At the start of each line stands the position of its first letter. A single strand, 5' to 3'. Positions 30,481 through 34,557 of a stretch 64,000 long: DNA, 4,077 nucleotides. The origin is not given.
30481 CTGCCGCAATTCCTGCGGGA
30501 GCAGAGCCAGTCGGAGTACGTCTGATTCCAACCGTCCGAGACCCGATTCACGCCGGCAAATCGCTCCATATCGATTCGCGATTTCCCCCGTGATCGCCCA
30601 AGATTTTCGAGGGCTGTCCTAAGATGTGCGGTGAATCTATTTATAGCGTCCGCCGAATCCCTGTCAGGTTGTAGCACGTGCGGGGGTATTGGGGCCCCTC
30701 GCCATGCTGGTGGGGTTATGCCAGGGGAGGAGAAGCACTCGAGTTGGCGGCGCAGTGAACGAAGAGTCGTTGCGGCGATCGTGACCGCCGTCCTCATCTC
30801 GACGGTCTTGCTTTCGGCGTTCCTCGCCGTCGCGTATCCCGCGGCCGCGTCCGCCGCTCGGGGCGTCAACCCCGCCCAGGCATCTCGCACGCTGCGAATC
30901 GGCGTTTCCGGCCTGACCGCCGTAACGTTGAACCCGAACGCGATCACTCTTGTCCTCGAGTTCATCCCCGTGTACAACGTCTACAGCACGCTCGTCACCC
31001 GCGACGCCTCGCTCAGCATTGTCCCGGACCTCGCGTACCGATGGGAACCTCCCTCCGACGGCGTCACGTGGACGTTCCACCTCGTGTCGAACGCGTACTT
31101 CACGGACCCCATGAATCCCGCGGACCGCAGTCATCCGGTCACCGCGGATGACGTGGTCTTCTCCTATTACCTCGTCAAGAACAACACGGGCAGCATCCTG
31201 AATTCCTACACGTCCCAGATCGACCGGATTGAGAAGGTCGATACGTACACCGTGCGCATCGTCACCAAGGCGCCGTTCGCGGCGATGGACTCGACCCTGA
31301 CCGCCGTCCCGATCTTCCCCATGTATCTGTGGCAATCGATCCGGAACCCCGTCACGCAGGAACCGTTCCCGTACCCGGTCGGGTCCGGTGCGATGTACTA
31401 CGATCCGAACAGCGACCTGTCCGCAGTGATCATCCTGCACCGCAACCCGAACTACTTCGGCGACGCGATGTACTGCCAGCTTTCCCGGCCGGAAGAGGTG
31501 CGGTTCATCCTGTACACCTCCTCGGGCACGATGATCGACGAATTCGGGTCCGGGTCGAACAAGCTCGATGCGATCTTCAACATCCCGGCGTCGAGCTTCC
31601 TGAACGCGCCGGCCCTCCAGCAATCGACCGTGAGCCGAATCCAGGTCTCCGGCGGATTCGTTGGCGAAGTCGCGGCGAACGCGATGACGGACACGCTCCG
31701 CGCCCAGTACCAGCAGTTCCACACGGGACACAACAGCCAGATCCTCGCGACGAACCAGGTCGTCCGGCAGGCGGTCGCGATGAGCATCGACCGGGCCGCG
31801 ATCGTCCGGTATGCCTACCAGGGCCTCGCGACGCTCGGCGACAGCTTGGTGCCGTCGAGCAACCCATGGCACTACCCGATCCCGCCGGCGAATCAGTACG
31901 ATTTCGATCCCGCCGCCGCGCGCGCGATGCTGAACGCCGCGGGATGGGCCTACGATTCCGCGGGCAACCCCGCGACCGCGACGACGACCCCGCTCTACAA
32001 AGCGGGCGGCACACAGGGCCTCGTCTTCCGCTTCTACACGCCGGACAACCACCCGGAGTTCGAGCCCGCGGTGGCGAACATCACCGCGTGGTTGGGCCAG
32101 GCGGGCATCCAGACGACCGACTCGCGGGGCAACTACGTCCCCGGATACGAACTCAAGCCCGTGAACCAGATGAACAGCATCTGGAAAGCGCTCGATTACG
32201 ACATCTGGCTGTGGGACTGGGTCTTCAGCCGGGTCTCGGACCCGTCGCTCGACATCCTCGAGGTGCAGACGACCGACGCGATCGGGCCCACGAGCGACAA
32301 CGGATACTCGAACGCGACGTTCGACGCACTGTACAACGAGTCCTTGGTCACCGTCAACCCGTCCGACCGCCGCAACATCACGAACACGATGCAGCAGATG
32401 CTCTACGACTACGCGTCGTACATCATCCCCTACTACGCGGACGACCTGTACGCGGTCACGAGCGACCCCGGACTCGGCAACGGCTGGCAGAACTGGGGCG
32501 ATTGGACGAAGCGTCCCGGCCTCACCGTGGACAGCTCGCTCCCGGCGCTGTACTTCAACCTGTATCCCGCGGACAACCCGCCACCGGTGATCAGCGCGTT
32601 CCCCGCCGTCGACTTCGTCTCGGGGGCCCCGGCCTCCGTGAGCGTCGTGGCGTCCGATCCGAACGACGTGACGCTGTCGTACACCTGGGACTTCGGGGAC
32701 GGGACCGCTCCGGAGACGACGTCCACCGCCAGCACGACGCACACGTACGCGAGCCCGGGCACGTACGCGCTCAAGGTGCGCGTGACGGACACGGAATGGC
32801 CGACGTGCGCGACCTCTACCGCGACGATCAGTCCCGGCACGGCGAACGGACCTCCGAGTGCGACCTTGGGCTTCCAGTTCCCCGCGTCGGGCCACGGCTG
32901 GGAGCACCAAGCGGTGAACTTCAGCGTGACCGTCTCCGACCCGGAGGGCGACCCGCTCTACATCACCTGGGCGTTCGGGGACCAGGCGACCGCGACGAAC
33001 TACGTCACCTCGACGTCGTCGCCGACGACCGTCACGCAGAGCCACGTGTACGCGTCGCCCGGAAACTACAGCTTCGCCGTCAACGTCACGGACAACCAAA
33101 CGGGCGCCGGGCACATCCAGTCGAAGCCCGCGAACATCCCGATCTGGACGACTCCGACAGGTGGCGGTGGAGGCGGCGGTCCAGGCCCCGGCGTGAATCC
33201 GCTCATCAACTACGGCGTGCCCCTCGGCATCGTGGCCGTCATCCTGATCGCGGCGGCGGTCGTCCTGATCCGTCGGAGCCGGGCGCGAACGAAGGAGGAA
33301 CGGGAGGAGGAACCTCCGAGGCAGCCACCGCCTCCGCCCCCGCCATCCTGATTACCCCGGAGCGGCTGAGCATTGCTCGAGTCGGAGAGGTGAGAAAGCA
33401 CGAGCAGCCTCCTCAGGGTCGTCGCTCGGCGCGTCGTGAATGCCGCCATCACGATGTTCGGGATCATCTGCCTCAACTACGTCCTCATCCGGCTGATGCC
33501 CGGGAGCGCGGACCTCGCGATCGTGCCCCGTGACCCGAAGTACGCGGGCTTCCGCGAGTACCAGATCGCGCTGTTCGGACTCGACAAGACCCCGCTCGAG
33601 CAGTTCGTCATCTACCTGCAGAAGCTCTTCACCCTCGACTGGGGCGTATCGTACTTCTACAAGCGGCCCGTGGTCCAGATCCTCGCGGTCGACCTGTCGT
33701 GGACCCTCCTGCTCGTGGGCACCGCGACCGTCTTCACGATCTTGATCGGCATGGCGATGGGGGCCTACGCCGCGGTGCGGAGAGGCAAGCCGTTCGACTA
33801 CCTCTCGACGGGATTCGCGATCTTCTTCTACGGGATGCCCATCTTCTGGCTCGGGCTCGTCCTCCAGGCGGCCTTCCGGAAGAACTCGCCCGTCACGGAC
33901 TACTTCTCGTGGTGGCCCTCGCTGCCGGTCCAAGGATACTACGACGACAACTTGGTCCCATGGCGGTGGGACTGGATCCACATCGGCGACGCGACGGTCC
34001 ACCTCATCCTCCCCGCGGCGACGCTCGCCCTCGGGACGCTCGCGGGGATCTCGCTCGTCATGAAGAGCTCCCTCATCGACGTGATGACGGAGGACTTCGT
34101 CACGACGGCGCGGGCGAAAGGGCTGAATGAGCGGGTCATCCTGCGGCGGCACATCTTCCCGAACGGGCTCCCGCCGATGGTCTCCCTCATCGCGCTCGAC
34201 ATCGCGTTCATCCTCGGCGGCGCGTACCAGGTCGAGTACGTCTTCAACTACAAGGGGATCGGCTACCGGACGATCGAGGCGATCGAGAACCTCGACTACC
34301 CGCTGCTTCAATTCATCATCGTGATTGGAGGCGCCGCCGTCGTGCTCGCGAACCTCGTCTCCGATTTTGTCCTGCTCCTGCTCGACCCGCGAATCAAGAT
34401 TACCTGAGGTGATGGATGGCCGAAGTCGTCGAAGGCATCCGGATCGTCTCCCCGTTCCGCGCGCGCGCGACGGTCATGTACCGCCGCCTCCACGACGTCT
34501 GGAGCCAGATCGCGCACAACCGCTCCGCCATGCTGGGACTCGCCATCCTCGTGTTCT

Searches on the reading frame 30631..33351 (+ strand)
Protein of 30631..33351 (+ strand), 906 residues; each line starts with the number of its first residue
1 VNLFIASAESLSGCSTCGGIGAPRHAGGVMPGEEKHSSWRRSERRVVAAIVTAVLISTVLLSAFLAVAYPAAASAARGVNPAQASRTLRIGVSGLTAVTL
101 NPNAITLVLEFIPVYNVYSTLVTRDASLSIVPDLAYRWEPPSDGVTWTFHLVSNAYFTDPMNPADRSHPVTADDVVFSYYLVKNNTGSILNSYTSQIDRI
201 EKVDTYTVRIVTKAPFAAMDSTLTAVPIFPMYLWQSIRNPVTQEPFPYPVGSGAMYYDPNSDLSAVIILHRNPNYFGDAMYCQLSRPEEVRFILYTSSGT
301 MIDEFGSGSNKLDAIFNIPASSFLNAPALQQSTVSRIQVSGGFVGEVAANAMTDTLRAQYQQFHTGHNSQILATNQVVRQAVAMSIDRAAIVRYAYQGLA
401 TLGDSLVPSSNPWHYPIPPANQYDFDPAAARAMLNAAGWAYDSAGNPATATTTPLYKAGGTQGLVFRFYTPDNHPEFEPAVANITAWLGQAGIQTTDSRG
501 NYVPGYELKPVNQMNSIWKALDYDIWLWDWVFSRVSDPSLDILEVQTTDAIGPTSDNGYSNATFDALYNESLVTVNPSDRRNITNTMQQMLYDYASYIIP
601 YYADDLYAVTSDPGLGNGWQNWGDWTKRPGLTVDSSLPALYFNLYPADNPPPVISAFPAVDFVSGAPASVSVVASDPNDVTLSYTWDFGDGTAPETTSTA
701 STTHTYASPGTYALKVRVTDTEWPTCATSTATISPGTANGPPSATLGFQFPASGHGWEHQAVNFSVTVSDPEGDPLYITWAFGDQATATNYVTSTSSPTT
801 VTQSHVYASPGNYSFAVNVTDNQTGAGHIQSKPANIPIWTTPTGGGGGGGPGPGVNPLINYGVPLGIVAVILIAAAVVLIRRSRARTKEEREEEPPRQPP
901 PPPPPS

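Call 11: search_protein_families(library=pfam, proteins=[window:30631-33351:+])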
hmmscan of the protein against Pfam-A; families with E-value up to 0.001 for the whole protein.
window:30631-33351:+ (906 aa): 4 families
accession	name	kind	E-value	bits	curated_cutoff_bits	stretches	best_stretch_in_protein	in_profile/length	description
PF00496.27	SBP_bac_5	-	6.5e-49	167.4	32.4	1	130-538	2-353/368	Bacterial extracellular solute-binding proteins, family 5 Middle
PF18911.6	PKD_4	-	2.1e-25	89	27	2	649-733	1-83/85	PKD domain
PF00801.26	PKD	-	2e-19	69.8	23.5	2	662-721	11-68/80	PKD domain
PF22352.2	K319L-like_PKD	-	9.2e-07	29.2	27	0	674-723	21-73/84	K319L-like, PKD domain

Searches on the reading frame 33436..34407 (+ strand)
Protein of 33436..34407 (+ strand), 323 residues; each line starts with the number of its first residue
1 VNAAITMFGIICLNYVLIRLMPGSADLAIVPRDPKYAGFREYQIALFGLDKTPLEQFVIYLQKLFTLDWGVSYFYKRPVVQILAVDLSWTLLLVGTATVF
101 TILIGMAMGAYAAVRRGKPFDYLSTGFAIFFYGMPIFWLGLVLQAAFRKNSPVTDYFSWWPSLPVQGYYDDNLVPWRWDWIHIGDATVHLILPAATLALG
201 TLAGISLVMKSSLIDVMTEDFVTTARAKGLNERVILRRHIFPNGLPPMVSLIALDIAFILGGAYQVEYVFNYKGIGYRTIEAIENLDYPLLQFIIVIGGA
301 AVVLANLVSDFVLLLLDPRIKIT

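Call 11: search_protein_families(library=pfam, proteins=[window:33436-34407:+])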
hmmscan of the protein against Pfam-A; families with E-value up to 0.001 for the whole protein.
window:33436-34407:+ (323 aa): 1 family
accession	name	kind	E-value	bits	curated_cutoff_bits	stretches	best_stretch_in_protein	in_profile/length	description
PF00528.27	BPD_transp_1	-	7e-42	143.7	26.4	1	105-321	1-183/184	Binding-protein-dependent transport system inner membrane component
